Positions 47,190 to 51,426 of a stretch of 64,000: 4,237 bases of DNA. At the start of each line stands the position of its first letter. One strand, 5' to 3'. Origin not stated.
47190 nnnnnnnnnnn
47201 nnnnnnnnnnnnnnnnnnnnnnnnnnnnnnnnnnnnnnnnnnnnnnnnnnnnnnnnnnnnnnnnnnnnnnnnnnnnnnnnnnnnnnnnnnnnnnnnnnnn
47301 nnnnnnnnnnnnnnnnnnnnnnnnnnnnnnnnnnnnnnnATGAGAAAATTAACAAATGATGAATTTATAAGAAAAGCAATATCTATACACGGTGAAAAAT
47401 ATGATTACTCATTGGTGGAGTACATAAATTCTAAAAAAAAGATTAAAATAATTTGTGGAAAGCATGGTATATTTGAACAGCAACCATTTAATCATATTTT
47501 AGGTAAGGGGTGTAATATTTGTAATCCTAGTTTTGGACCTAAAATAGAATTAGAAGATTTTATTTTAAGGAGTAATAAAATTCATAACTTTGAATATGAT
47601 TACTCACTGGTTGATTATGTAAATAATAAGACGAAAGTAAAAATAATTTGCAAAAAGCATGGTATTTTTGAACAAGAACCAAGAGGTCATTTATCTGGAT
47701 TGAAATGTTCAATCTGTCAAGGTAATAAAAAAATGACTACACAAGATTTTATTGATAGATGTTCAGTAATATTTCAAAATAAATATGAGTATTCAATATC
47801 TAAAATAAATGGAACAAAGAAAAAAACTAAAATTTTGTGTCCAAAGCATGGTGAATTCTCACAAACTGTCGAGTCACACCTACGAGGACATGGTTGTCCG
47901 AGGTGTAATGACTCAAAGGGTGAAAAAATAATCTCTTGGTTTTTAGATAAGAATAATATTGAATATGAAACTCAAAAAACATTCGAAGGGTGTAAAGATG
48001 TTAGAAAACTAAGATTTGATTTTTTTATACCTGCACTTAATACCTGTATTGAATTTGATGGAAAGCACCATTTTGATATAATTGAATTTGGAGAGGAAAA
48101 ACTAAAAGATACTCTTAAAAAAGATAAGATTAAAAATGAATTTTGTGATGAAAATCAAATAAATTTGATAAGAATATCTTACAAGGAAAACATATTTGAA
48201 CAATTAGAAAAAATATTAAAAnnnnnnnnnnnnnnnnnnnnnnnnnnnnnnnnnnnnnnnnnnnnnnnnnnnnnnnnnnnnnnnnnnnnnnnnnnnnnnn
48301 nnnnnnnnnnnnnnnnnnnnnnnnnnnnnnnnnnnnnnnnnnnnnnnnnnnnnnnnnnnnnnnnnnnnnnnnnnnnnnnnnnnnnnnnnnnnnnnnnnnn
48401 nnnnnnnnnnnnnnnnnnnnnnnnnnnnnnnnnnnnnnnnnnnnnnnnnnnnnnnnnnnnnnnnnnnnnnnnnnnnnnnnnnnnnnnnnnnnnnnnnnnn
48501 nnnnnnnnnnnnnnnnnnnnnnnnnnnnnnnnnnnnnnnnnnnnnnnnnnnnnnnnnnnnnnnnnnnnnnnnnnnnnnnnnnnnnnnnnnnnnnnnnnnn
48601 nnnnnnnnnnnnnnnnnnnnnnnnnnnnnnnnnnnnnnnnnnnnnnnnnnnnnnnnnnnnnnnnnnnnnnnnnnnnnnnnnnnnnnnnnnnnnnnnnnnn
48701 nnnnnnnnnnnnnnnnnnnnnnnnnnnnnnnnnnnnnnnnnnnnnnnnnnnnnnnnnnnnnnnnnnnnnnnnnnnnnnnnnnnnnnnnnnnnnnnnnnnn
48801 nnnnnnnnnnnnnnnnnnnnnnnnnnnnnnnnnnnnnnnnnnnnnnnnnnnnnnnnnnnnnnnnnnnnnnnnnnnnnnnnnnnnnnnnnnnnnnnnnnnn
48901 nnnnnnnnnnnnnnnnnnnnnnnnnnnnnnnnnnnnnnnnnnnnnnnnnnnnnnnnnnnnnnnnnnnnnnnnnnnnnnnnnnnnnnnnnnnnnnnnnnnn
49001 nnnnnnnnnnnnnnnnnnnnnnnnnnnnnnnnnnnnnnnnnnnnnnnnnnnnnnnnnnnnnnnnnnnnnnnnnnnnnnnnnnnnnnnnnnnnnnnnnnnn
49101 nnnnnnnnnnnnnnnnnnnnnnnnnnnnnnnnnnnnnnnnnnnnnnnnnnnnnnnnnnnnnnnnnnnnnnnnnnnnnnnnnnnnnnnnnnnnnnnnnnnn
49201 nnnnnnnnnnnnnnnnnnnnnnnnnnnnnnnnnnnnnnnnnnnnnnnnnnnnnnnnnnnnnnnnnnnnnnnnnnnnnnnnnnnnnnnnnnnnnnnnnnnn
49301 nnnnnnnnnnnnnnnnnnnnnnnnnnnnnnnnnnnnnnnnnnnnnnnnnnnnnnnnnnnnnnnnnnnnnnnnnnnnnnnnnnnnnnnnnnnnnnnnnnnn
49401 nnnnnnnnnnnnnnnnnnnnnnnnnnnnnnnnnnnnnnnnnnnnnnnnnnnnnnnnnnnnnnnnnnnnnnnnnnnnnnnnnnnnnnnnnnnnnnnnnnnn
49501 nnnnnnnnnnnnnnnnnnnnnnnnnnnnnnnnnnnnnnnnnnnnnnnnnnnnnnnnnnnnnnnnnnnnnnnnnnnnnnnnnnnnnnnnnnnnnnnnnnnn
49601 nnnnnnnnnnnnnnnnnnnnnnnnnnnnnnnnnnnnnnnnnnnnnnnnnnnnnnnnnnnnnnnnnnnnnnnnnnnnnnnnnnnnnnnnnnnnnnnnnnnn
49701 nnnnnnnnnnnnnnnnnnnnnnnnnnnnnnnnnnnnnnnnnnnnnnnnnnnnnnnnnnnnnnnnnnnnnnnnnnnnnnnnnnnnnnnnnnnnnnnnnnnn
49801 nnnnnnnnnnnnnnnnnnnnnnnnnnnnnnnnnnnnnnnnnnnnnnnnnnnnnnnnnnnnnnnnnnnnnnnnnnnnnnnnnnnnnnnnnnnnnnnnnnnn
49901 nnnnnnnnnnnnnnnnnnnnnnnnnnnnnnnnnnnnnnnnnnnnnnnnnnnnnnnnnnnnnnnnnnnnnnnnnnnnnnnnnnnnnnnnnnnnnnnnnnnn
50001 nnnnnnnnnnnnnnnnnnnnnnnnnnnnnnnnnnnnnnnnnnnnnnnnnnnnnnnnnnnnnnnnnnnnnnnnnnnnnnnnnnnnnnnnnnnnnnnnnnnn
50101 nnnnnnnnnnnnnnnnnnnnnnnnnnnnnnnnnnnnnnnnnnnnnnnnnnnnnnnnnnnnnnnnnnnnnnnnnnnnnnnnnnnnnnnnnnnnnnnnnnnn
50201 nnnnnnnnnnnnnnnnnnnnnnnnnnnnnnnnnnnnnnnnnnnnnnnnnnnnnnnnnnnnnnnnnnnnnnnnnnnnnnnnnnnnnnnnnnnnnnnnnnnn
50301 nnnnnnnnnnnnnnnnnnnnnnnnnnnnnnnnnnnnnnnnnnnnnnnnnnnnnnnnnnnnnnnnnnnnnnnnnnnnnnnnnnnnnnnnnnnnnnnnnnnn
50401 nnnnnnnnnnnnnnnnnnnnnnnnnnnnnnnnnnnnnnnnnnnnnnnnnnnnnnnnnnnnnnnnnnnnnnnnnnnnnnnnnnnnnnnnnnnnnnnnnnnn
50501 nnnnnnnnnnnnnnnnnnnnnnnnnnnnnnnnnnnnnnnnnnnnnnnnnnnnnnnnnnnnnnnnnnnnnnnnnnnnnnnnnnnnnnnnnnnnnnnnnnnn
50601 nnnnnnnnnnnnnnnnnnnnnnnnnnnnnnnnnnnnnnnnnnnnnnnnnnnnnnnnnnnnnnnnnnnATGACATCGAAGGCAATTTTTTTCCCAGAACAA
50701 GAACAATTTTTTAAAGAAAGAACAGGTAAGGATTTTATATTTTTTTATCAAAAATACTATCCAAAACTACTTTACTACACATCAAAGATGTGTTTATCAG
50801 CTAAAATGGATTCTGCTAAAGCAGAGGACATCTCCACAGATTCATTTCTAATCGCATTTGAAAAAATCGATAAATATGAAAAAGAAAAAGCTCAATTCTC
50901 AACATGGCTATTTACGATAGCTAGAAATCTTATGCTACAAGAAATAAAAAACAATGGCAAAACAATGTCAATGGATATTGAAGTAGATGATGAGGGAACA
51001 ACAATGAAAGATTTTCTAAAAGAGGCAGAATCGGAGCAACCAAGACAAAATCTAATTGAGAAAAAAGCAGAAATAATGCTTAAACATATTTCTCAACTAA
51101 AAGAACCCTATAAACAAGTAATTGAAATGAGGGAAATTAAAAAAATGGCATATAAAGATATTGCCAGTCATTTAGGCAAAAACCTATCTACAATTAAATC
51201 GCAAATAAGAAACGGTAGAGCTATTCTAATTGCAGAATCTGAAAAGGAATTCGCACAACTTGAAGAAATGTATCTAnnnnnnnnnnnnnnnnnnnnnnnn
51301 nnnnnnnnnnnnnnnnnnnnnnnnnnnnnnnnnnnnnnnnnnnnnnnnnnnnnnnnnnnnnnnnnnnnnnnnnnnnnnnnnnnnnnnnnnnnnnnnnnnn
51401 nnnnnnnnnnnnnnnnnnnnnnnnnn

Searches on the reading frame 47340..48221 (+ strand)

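Call 19: search_protein_families(library=pfam, proteins=[window:47340-48221:+], max_evalue=0.001)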
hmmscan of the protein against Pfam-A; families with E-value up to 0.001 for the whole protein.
window:47340-48221:+ (294 aa): 3 families
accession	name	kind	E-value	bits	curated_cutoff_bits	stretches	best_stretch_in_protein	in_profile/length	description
PF14311.12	DUF4379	-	4.9e-08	33.5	24.5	0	158-190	21-54/56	Probable Treble clef zinc finger domain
PF05265.19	DUF723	-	1.2e-05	25.6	20.9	0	133-189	4-59/60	Protein of unknown function (DUF723)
PF20742.3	DUF5580_M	-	0.00088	19.7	24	0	31-44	38-51/95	Family of unknown function (DUF5580) middle domain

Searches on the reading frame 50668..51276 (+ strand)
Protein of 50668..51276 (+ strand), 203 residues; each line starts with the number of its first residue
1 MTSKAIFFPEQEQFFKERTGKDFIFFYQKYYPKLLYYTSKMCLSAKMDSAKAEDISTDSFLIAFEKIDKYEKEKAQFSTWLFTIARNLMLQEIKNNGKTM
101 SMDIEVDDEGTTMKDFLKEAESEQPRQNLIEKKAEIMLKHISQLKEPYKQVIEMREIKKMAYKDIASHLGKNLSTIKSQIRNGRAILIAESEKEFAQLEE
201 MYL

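Call 18: search_protein_families(library=pfam, proteins=[window:50668-51276:+], max_evalue=0.001)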
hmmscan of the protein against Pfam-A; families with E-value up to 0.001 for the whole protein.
window:50668-51276:+ (203 aa): 3 families
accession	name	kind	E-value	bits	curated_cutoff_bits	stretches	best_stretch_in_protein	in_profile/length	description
PF04542.20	Sigma70_r2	-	6.3e-13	48.8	24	1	26-98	1-70/71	Sigma-70 region 2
PF08281.18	Sigma70_r4_2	-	3.4e-10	39.8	25.7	1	140-185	7-52/54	Sigma-70, region 4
PF04545.22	Sigma70_r4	-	0.0001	22.2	24.1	1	141-184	2-45/50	Sigma-70, region 4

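Call 57: search_protein_families(library=ncbifam, proteins=[window:50668-51276:+], max_evalue=0.001)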
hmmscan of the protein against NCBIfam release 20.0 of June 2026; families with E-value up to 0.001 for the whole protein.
window:50668-51276:+ (203 aa): 71 families (the best 25 are shown)
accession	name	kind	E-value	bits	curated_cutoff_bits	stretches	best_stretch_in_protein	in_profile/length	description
NF007223.0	PRK09641.1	equivalog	2e-22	80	209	1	40-187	33-180/187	RNA polymerase sigma factor SigW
TIGR02985.1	Sig70_bacteroi1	subfamily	3.5e-22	79.3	126.4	1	22-187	2-158/162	RNA polymerase sigma-70 factor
TIGR02950.1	SigM_subfam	subfamily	5.4e-20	71.8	147.95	1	27-187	6-154/159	RNA polymerase sigma factor, SigM family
NF009166.1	PRK12513.1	equivalog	5.9e-20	71.8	206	1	43-182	40-177/193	RNA polymerase sigma factor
TIGR02948.1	SigW_bacill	equivalog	2.3e-19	70.2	243.1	1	42-187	35-180/187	RNA polymerase sigma factor SigW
NF008888.0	PRK11922.1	equivalog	3.5e-19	69.4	204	1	32-194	40-199/231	RNA polymerase sigma factor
TIGR02937.1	sigma70-ECF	superfamily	1e-18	67.5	42.9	1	25-187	5-161/165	sigma-70 family RNA polymerase sigma factor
NF058625.1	sigma_PG0214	equivalog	4.5e-15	55.8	130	1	40-187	19-157/170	GFO_1088 family ECF-type sigma factor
TIGR02989.1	Sig-70_gvs1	subfamily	5e-15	55.8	124.55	1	22-187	2-154/158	RNA polymerase sigma-70 factor, Rhodopirellula/Verrucomicrobium family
NF007215.0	PRK09637.1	equivalog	7.6e-15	55.4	212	1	47-187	23-150/181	RNA polymerase sigma factor SigZ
TIGR02952.1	Sig70_famx2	equivalog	8.9e-15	55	206.45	1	20-178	10-157/170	ECF subfamily RNA polymerase sigma factor, BldN family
TIGR02939.1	RpoE_Sigma70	equivalog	1.1e-14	54.9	236.15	1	27-185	26-180/190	RNA polymerase sigma factor RpoE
NF007216.0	PRK09638.1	equivalog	1.4e-14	54.2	194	1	23-193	20-176/180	RNA polymerase sigma factor SigY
TIGR02959.1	SigZ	equivalog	3.9e-14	52.8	168.65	1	47-187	17-144/170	RNA polymerase sigma factor SigZ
NF009172.0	PRK12519.1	subfamily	1.6e-13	50.7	222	1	32-183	39-181/194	RNA polymerase sigma factor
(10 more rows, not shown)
